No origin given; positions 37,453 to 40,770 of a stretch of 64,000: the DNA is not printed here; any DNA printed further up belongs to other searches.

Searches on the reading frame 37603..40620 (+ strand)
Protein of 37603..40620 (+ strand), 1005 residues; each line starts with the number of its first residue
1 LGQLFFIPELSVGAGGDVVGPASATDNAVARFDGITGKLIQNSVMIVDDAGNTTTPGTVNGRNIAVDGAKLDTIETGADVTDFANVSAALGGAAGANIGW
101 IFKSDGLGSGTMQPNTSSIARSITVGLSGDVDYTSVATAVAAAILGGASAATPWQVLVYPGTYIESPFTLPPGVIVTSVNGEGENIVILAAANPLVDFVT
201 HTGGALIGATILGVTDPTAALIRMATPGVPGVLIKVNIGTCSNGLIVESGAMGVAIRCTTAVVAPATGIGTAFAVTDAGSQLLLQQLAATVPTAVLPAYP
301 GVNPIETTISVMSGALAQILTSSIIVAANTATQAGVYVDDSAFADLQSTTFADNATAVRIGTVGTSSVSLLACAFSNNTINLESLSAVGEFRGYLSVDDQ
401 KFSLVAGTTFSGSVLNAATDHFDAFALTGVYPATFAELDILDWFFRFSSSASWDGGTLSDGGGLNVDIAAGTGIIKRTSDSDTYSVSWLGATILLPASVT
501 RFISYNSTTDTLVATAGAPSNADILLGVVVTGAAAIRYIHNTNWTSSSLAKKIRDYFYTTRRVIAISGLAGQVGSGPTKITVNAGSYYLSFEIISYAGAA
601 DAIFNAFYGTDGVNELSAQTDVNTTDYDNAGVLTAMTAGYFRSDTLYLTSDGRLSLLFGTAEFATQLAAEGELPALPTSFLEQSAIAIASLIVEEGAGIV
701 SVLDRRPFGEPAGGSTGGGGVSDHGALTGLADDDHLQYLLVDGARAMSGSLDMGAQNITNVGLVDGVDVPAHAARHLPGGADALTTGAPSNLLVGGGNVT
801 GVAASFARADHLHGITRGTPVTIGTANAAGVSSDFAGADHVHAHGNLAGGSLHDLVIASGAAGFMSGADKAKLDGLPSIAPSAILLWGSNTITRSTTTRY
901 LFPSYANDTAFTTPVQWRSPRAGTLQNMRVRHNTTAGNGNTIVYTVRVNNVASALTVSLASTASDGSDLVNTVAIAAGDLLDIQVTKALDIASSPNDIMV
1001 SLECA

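Call 7: search_protein_families(library=phrogs, proteins=[window:37603-40620:+], max_evalue=0.001)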
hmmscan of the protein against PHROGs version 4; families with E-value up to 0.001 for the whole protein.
window:37603-40620:+ (1005 aa): 0 families

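Call 32: search_protein_families(library=pfam, proteins=[window:37603-40620:+], max_evalue=0.01)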
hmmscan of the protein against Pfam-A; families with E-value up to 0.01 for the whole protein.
window:37603-40620:+ (1005 aa): 0 families

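Call 49: search_dna_similar(query=window:37603-40620:+, collection=phages, mode=protein, max_rows=8, max_evalue=0.001)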
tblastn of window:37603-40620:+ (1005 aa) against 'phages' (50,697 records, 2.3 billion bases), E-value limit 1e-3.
Records with a match: 10; places in all: 10; records where one place covers at least 80% of the query: 0.
Best place of each record, by identity: 60-80% 1; <60% 9.
By first word of the organism name: uncultured 3; Halorubrum 3; Cyanophage 1; Mycobacterium 1; Cylindrospermopsis 1; Roseobacter 1.
By host as written in the record: - 3; Halorubrum lacusprofundi 3; Cylindrospermopsis raciborskii 1; Mycobacterium smegmatis mc2 155 1; Cylindrospermopsis raciborskii KLL06 1; Rhodobacteraceae bacterium FZCC0040 1.
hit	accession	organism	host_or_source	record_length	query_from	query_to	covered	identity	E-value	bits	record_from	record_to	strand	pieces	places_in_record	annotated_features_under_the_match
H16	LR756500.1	uncultured phage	metagenomic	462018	118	775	65%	25.5%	5e-13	148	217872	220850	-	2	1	record has no annotation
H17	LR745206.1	uncultured phage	metagenomic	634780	331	815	48%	30.5%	2e-32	143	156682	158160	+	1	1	record has no annotation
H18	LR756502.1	uncultured phage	metagenomic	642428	464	882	42%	31.0%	4e-44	181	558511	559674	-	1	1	record has no annotation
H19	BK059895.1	Cyanophage Cy-LDV1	Cylindrospermopsis raciborskii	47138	830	910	8%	44.3%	1e-5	56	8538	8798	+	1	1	putative tail fiber protein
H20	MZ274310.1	Mycobacterium phage Boilgate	Mycobacterium smegmatis mc2 155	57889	16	72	6%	52.4%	1e-8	65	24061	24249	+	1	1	25: hypothetical protein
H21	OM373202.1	Cylindrospermopsis phage Cr-LKS3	Cylindrospermopsis raciborskii KLL06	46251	820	876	6%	47.5%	6e-5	53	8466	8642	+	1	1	putative tail fiber protein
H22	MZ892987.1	Roseobacter phage CRP-207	Rhodobacteraceae bacterium FZCC0040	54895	47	87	4%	61.0%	3e-4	51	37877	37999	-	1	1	hypothetical protein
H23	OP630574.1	Halorubrum tailed virus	Halorubrum lacusprofundi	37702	726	764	4%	59.0%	4e-4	50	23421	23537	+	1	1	hypothetical protein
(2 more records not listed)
